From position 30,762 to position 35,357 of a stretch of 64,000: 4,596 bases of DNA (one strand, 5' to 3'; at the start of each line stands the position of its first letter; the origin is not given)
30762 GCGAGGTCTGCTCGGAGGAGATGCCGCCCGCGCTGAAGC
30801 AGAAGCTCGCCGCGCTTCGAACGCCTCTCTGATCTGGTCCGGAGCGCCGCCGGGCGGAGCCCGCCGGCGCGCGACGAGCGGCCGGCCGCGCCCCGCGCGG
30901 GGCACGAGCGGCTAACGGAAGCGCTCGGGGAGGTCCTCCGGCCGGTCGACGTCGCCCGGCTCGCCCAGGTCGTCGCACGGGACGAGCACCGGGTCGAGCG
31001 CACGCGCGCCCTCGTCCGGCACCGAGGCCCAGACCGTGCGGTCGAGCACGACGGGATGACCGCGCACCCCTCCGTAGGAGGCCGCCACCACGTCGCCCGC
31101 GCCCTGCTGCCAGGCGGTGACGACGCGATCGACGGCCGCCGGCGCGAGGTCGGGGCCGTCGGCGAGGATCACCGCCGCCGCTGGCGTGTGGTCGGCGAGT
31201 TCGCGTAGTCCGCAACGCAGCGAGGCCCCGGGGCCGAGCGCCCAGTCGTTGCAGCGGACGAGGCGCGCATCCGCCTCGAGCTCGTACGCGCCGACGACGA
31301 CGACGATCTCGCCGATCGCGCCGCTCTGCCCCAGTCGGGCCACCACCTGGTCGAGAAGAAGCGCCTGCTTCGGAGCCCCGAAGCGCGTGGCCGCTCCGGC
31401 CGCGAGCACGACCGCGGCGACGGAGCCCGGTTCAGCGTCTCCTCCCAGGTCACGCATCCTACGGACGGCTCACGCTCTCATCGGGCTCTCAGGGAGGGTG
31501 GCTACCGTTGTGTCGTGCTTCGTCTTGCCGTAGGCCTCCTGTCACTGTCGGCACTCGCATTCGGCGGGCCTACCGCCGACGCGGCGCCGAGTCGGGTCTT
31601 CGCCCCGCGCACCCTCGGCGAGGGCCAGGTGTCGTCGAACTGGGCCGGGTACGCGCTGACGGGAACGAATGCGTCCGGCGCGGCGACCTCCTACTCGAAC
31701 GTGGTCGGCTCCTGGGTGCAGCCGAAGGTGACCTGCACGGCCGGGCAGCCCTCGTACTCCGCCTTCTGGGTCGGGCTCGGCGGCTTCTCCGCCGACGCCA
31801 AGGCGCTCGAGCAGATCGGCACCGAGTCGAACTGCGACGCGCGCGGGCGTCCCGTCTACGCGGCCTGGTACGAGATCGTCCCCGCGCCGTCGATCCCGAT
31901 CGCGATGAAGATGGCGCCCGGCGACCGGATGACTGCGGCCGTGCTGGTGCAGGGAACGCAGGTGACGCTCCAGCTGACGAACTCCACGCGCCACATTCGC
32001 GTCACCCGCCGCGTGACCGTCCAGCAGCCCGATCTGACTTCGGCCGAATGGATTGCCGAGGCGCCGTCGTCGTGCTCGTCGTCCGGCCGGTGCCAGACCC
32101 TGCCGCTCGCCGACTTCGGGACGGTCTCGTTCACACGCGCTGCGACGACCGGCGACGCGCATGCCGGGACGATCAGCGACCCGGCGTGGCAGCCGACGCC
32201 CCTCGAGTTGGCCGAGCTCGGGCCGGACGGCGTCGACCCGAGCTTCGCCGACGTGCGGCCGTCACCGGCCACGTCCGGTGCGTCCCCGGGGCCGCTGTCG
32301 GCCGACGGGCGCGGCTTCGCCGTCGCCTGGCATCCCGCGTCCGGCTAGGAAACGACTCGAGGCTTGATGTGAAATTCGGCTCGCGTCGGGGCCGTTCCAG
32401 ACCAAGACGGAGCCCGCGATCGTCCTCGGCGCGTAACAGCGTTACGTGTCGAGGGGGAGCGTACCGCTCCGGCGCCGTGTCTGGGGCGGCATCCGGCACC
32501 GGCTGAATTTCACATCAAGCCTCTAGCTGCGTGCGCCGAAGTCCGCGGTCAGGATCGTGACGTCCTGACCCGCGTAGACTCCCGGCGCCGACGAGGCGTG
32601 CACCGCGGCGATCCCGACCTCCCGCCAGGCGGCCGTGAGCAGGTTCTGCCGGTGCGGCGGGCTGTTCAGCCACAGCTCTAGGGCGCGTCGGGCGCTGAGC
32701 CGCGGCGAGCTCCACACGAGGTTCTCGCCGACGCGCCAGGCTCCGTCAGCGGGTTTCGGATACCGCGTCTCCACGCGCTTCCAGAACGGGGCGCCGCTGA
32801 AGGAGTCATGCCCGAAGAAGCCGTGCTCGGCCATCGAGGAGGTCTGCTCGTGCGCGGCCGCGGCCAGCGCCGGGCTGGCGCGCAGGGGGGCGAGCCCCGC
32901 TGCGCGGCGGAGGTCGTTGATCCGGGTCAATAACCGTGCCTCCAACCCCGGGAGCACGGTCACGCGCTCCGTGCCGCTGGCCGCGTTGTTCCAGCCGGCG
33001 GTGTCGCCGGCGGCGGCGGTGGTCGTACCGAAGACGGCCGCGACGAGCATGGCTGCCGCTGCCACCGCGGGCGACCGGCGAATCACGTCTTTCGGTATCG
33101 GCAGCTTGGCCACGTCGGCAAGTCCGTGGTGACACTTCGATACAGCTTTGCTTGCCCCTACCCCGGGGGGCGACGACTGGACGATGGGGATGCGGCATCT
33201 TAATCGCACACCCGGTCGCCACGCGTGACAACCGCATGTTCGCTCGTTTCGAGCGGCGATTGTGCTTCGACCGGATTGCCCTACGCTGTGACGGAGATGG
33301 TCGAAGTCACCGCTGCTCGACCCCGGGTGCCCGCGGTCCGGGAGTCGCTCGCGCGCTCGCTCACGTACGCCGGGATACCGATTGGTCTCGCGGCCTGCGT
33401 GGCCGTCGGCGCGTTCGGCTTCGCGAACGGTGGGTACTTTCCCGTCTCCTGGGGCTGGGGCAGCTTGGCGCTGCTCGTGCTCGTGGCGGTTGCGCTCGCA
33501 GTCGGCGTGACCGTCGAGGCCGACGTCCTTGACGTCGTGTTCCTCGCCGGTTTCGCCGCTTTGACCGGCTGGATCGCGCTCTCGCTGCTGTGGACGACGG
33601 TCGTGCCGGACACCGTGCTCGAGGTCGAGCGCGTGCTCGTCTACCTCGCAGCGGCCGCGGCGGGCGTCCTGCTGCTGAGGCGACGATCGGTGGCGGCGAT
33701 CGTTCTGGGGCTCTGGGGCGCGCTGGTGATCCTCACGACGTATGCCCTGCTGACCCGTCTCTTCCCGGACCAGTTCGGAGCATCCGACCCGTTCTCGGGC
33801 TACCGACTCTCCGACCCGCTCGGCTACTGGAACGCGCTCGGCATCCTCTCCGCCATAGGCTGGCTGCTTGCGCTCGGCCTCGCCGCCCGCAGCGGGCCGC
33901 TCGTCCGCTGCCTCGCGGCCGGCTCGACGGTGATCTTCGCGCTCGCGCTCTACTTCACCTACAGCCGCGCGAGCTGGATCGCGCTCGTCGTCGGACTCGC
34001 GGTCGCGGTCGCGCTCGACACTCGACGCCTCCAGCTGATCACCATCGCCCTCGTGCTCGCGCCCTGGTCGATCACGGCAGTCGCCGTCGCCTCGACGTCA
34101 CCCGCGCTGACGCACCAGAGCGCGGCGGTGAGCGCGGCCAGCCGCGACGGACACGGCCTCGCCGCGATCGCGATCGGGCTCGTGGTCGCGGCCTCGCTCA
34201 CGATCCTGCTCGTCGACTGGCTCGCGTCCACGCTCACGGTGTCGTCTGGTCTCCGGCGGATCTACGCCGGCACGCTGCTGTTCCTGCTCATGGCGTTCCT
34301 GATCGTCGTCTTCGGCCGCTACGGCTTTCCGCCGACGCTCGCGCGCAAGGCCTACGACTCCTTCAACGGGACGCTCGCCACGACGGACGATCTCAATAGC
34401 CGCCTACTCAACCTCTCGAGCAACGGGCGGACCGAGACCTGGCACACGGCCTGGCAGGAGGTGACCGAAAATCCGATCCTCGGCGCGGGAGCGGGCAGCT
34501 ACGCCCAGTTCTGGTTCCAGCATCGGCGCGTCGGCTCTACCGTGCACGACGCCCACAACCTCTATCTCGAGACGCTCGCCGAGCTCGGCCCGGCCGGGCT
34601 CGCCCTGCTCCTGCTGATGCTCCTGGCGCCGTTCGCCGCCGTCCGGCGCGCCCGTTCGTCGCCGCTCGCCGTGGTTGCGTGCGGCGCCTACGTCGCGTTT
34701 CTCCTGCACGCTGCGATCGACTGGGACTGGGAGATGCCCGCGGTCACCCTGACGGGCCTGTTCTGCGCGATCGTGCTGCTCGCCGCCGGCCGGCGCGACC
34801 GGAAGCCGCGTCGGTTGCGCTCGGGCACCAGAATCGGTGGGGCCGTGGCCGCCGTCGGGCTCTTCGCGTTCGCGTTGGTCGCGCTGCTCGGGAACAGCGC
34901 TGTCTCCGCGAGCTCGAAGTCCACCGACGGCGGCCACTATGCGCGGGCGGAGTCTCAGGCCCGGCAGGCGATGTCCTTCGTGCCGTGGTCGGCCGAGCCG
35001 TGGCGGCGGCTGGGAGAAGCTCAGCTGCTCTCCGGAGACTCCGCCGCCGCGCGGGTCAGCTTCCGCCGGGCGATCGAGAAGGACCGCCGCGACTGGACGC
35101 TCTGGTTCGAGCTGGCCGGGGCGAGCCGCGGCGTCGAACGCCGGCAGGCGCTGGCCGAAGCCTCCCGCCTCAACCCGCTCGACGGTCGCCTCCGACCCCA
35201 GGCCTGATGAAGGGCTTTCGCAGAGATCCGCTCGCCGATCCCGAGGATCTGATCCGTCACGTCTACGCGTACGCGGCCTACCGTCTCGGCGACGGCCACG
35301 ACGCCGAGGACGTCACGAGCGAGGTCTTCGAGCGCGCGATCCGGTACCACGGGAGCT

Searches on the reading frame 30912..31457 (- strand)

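Call 60: search_protein_families(library=pfam, proteins=[window:30912-31457:-], max_evalue=0.00001)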
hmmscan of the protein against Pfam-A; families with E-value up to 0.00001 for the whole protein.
window:30912-31457:- (181 aa): 1 family
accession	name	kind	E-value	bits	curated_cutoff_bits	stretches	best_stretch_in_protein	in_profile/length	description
PF12804.13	NTP_transf_3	-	5.9e-23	82.2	27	1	15-146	1-141/160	MobA-like NTP transferase domain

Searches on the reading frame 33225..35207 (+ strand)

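Call 59: search_protein_families(library=pfam, proteins=[window:33225-35207:+], max_evalue=0.00001)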
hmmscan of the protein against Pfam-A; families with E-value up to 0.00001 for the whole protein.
window:33225-35207:+ (660 aa): 1 family
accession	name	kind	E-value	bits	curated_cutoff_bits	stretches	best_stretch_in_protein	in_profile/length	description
PF04932.20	Wzy_C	-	9.1e-16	58.4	31.7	1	319-463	22-149/149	O-Antigen ligase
